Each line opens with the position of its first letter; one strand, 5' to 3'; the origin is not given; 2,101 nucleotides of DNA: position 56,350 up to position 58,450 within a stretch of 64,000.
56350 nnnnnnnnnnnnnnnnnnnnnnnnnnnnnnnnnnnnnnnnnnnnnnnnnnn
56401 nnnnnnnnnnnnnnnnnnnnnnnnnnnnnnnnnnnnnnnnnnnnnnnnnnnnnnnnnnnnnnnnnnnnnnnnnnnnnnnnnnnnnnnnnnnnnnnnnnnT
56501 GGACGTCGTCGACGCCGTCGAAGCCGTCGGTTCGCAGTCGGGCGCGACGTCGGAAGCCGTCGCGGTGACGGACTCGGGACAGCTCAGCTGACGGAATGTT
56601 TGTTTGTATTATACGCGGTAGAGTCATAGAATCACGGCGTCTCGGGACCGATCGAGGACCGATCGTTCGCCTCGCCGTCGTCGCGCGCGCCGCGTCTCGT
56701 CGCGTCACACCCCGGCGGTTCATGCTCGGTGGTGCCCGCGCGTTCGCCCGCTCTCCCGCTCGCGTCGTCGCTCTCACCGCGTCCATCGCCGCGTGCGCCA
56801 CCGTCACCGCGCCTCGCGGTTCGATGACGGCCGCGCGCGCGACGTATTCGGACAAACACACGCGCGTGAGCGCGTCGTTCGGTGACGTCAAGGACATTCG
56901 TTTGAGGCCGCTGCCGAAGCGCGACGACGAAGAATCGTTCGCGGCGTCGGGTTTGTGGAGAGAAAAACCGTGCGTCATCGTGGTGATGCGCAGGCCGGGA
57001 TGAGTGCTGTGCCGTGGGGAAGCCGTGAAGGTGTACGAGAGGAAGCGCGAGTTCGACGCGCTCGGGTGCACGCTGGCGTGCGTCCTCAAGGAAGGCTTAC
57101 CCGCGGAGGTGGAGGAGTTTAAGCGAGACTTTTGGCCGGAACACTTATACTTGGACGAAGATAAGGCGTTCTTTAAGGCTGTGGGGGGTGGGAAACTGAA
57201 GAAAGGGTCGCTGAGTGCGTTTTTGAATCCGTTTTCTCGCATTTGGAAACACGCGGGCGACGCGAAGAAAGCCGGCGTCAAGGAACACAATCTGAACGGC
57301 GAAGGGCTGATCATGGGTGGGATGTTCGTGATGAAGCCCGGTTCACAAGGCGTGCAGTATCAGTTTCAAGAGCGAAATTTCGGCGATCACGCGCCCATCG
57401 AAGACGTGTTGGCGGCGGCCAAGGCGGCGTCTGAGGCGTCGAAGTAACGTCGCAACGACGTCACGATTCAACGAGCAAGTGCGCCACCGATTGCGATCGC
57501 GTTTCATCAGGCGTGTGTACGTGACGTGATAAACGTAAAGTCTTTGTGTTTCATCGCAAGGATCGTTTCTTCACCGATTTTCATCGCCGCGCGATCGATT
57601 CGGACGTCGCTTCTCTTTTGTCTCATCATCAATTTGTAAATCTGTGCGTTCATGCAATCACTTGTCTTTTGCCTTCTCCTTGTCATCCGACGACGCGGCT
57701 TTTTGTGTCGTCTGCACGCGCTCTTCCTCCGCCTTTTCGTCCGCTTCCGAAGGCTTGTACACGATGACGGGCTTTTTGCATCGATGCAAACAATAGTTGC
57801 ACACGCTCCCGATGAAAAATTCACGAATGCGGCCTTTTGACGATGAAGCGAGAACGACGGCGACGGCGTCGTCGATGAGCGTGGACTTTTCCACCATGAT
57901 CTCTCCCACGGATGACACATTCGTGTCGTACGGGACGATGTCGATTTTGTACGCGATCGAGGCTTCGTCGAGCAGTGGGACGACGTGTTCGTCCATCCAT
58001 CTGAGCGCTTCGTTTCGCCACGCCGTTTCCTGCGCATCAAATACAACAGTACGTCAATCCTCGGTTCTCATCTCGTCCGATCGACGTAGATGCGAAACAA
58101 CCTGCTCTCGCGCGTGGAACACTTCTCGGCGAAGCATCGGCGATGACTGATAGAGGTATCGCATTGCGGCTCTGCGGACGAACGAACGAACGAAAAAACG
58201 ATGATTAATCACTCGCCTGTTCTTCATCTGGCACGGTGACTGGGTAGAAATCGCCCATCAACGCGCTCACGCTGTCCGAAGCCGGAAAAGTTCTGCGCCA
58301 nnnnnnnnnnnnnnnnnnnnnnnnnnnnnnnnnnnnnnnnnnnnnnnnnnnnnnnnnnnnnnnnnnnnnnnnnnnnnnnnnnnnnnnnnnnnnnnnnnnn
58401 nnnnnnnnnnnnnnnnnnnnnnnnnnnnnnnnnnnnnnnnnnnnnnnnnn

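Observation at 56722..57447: Selenoprotein U gene with in-frame UGA-Sec that the ORF track splits in two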

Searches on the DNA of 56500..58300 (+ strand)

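Call 7: search_rna_families(source=window, start=56500, end=58300, threshold=evalue, max_evalue=10, show_alignments=4)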
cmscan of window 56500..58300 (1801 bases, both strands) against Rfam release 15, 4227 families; matches with E-value up to 10: 3.
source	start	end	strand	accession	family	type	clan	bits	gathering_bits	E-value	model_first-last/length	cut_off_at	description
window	56957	57172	+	RF02205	WT1-AS_3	Gene; lncRNA;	-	21.1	55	3.6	1-245/245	no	WT1 antisense RNA conserved region 3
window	56801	56830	+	RF02802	PyrR204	Gene; snRNA; snoRNA; HACA-box;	-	15.8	71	6.3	6-44/57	no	Pyrobaculum sRNA 204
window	57593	57631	-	RF00277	SNORD49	Gene; snRNA; snoRNA; CD-box;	CL00062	12.6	37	7.6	1-71/71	no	Small nucleolar RNA SNORD49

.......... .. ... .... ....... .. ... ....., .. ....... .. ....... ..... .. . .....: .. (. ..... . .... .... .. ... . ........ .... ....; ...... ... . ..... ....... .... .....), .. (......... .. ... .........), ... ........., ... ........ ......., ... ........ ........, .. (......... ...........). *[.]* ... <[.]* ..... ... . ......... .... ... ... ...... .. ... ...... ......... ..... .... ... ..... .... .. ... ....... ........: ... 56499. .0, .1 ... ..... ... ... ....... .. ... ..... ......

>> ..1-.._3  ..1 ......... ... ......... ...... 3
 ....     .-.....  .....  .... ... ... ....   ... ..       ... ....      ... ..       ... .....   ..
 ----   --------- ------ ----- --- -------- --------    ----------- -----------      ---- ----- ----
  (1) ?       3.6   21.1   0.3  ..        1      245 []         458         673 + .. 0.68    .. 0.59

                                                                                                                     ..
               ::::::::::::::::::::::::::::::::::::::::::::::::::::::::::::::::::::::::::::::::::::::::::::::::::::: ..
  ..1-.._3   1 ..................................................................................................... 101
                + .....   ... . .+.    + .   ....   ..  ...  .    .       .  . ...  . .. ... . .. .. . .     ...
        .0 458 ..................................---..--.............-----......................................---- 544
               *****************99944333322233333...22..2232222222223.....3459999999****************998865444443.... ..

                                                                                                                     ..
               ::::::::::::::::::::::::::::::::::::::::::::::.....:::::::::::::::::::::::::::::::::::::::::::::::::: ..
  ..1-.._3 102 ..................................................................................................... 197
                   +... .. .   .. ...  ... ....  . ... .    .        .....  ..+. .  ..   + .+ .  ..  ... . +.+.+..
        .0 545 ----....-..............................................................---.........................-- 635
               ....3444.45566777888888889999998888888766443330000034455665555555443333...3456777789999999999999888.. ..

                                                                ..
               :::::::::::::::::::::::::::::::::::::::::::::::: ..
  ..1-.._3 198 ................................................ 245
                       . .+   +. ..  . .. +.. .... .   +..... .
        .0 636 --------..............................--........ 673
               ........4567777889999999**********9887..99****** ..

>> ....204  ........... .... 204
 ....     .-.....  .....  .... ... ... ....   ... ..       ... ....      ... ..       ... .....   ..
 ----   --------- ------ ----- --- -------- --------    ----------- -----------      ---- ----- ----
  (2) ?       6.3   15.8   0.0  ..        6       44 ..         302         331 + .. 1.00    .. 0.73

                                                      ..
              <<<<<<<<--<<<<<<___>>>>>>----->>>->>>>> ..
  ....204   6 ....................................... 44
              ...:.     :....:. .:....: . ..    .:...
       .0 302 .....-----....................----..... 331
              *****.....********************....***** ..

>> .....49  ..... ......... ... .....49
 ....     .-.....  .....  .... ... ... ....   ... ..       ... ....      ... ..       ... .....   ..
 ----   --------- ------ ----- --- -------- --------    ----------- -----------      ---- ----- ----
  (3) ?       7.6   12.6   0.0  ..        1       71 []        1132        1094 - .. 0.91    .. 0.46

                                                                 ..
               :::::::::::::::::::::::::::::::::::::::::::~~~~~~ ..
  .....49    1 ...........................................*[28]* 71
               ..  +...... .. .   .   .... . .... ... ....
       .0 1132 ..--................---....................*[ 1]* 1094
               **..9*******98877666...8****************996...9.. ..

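Call 29: build_rna_model(alignment_id=A3, structure=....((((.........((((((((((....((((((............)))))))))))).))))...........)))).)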
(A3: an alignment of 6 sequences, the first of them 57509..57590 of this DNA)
Model R1 built from alignment A3 (6 sequences, 82 columns); structure: as given.
model positions 78; base pairs 20; branch points 0; effective number of sequences 3.71; information 0.725 bits per position. Calibrated on 0.2 Mb of random sequence (short: E-values are rough).
structure used (alignment columns):
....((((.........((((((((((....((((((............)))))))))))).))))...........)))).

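Call 30: search_with_rna_model(model_id=R1, sources=[window, L001, L005, L007, L009, L010, L012], max_evalue=10, make_alignment=true, show_alignments=3)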
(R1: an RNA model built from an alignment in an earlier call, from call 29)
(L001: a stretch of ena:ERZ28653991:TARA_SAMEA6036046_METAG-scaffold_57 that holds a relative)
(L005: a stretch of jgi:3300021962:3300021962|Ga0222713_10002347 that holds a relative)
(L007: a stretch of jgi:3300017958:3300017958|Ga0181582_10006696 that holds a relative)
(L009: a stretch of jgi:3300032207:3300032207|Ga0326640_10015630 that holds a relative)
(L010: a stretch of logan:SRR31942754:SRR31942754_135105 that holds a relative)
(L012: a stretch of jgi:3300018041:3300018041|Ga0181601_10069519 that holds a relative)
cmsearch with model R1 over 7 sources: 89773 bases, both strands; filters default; matches with E-value up to 10: 9.
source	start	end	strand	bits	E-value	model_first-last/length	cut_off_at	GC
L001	2986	3063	+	81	2.4e-17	1-78/78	no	0.46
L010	2439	2519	+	80.7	2.8e-17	1-78/78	no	0.48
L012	1966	2041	+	78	1.3e-16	1-78/78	no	0.39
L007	3007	3084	+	77.2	2e-16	1-78/78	no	0.54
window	57509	57590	+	74.2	1.1e-15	1-78/78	no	0.46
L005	3012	3087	+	66.4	9.1e-14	1-78/78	no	0.34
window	47475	47502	+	17.5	0.09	25-54/78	no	0.46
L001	1118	1197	-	15.2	0.34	1-78/78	no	0.57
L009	1623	1698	+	13.5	0.9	1-78/78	no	0.46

Alignment A4: 9 matches aligned to the model, 125 columns, each read 5' to 3' on its own strand. Consensus structure (alignment columns), stored with it:
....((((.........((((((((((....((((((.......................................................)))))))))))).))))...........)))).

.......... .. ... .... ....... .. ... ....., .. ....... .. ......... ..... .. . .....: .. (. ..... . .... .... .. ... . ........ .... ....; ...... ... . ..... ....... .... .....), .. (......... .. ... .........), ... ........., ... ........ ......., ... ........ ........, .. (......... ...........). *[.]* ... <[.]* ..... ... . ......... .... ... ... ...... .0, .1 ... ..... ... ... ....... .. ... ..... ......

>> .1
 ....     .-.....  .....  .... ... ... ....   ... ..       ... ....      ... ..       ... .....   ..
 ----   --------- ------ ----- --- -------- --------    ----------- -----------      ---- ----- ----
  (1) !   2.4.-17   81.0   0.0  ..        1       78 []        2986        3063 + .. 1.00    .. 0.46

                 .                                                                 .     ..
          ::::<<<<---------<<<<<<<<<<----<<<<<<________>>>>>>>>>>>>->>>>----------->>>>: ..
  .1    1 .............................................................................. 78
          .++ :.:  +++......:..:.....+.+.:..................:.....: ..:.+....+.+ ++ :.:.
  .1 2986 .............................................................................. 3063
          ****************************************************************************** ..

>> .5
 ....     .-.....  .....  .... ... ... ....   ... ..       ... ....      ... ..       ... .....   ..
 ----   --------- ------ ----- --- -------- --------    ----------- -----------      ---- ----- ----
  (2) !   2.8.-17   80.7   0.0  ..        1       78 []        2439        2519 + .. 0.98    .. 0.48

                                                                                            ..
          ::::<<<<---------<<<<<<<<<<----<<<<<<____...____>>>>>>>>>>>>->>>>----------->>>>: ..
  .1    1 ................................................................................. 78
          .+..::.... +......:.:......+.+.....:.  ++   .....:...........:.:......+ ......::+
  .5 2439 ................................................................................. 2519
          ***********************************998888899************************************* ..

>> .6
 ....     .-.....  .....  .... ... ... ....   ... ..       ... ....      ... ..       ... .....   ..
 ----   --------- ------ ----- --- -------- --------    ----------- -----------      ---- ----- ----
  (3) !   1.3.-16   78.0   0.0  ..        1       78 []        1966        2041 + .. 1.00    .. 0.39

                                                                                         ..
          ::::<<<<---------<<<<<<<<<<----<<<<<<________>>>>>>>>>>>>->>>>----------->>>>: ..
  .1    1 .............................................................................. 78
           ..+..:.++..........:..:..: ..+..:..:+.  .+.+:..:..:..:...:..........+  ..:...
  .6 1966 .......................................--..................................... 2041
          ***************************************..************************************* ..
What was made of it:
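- Tried and rejected: It finds neither the L009 SECIS nor any other convincing element in the window (best other hit 17.5 bits, E = 0.09, at 47475-47502, call 30).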

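Call 31: search_with_rna_model(model_id=R1, sources=[window, L001, L005, L007, L010, L012], max_evalue=0.00001, make_alignment=true)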
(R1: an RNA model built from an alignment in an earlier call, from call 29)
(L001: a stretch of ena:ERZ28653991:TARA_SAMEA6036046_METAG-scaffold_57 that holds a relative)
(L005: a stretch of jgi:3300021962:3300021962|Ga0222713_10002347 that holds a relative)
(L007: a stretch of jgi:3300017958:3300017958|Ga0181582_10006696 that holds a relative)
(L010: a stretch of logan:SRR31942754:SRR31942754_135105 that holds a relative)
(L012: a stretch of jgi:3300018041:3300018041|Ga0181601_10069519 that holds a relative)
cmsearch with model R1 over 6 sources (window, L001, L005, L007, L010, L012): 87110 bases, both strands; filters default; matches with E-value up to 0.00001: 6.
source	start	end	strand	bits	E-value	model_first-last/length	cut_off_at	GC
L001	2986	3063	+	81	2.4e-17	1-78/78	no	0.46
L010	2439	2519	+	80.7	2.7e-17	1-78/78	no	0.48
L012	1966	2041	+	78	1.2e-16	1-78/78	no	0.39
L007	3007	3084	+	77.2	1.9e-16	1-78/78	no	0.54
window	57509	57590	+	74.2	1.1e-15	1-78/78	no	0.46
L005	3012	3087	+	66.4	8.8e-14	1-78/78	no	0.34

Alignment A5: 6 matches aligned to the model, 82 columns, each read 5' to 3' on its own strand. Consensus structure (alignment columns), stored with it:
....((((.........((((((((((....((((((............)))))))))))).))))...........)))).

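Call 47: search_rna_families(source=window, start=57495, end=57605, threshold=evalue, max_evalue=10, show_alignments=2)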
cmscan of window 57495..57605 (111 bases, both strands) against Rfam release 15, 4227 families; matches with E-value up to 10: 4.
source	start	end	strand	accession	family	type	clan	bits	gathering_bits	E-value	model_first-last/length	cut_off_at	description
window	57531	57579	-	RF00281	SNORD47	Gene; snRNA; snoRNA; CD-box;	-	15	50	1.6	1-77/77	no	Small nucleolar RNA SNORD47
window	57518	57588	+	RF02067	STnc310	Gene; sRNA;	-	13.7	40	2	1-61/61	no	Salmonella enterica sRNA STnc310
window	57544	57605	+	RF02884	BcKCsr7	Gene; sRNA;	-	9.1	59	9.1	1-68/157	3'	Burkholderia sRNA 7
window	57572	57588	-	RF01129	sR44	Gene; snRNA; snoRNA; CD-box;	-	7.7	45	8.6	1-55/55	no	Small nucleolar RNA sR44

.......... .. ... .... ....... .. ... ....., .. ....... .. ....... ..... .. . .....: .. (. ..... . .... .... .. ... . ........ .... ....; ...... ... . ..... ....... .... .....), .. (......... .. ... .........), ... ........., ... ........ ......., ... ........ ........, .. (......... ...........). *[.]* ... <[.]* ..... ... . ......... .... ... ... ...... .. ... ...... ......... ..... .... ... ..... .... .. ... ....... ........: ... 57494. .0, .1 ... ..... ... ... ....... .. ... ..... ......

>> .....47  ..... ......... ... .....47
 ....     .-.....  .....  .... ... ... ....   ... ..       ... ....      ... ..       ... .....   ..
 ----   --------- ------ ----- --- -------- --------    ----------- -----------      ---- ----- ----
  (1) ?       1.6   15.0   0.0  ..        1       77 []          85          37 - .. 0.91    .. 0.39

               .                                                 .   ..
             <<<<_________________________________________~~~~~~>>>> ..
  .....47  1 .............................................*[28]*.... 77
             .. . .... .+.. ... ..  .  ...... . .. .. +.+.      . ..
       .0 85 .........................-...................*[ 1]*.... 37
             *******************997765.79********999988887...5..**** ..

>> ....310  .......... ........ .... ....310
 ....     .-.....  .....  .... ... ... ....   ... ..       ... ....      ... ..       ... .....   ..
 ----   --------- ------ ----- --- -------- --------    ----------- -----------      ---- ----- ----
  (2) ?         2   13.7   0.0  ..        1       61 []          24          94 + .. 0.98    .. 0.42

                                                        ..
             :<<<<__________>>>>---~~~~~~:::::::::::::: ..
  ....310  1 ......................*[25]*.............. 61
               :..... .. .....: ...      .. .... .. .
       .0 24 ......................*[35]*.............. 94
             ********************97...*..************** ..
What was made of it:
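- Closest known: Rfam SECIS families. Different: No hit up to E = 10, even on 111 nt (calls 7, 47).
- Rfam 15 covariance models report no SECIS, either in 1.8 kb or in the 111-nt stretch alone (calls 7, 47). Rfam does not recognise the SECIS (calls 7, 47).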

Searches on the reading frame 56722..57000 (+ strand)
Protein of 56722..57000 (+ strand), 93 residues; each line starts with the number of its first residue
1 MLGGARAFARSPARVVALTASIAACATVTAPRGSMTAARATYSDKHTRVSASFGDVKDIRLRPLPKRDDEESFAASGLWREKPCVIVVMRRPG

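Call 5: search_protein_families(library=pfam, proteins=[window:56722-57000:+], max_evalue=0.01)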
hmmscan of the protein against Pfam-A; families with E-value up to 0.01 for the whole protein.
seq(93 aa): 0 families
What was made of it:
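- The upstream half alone hits no family (call 5).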

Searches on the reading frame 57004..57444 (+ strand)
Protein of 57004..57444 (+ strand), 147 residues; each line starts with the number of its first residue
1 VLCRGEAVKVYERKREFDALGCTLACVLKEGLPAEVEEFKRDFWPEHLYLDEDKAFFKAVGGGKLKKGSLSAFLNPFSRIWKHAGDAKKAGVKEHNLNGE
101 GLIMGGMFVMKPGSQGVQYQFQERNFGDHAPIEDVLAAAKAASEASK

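Call 5: search_protein_families(library=pfam, proteins=[window:57004-57444:+], max_evalue=0.01)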
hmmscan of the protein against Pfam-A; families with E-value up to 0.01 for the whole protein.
seq(147 aa): 1 family
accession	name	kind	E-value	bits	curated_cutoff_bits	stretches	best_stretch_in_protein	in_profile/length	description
PF13911.12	AhpC-TSA_2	-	3.5e-18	66.5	27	1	11-125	3-114/114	AhpC/TSA antioxidant enzyme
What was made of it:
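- Pfam's AhpC-TSA_2 model matches the C-terminal half alone (call 5).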
